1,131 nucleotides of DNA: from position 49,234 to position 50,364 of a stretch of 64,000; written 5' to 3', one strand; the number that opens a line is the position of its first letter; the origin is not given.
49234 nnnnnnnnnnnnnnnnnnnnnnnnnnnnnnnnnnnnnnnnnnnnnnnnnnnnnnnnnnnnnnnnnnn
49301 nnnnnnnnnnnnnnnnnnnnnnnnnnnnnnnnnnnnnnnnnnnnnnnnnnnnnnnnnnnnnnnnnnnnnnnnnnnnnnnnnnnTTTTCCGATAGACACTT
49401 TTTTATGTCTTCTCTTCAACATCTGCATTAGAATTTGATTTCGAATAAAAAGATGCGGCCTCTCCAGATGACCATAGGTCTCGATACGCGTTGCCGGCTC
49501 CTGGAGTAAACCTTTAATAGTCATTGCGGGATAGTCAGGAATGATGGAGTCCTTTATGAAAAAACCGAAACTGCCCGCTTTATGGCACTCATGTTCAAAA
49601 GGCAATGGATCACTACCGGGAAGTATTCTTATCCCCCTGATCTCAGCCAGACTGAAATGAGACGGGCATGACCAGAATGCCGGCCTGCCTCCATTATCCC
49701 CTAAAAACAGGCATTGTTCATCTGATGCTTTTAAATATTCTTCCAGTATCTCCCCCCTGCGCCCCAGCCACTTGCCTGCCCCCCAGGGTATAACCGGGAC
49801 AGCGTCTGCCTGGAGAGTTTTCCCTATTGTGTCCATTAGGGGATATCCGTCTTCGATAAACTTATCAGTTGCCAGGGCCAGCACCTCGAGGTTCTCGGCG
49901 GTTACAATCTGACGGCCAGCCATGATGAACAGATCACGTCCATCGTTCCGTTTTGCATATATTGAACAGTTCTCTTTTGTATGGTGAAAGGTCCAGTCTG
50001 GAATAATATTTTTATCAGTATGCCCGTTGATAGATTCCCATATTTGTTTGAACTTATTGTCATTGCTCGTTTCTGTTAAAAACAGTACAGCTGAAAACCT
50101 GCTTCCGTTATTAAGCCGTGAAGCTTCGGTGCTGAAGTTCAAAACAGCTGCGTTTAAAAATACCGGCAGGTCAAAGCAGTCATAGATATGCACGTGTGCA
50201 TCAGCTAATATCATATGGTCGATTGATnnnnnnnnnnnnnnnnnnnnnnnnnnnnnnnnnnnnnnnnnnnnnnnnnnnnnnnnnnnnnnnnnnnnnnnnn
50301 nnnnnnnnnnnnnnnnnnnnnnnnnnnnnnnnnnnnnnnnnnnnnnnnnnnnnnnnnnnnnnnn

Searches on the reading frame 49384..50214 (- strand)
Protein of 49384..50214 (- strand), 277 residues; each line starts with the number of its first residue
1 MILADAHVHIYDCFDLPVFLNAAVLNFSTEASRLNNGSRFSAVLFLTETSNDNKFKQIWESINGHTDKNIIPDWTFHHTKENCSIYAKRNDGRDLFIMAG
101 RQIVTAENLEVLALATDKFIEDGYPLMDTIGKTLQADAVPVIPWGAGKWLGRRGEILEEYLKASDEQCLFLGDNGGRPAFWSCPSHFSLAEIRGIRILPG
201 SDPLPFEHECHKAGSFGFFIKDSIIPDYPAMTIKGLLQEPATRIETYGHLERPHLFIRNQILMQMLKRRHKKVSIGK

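Call 15: search_protein_families(library=pfam, proteins=[window:49384-50214:-], max_evalue=0.001)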
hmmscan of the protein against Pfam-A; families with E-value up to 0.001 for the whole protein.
window:49384-50214:- (277 aa): 0 families

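Call 45: search_protein_families(library=ncbifam, proteins=[window:49384-50214:-], max_evalue=0.00001)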
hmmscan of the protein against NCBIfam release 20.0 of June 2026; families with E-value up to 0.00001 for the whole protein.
window:49384-50214:- (277 aa): 0 families

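Call 76: search_solved_structures(query=window:49384-50214:-, max_evalue=1)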
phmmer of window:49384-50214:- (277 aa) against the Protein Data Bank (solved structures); distinct sequences matched with E-value up to 1: 0.
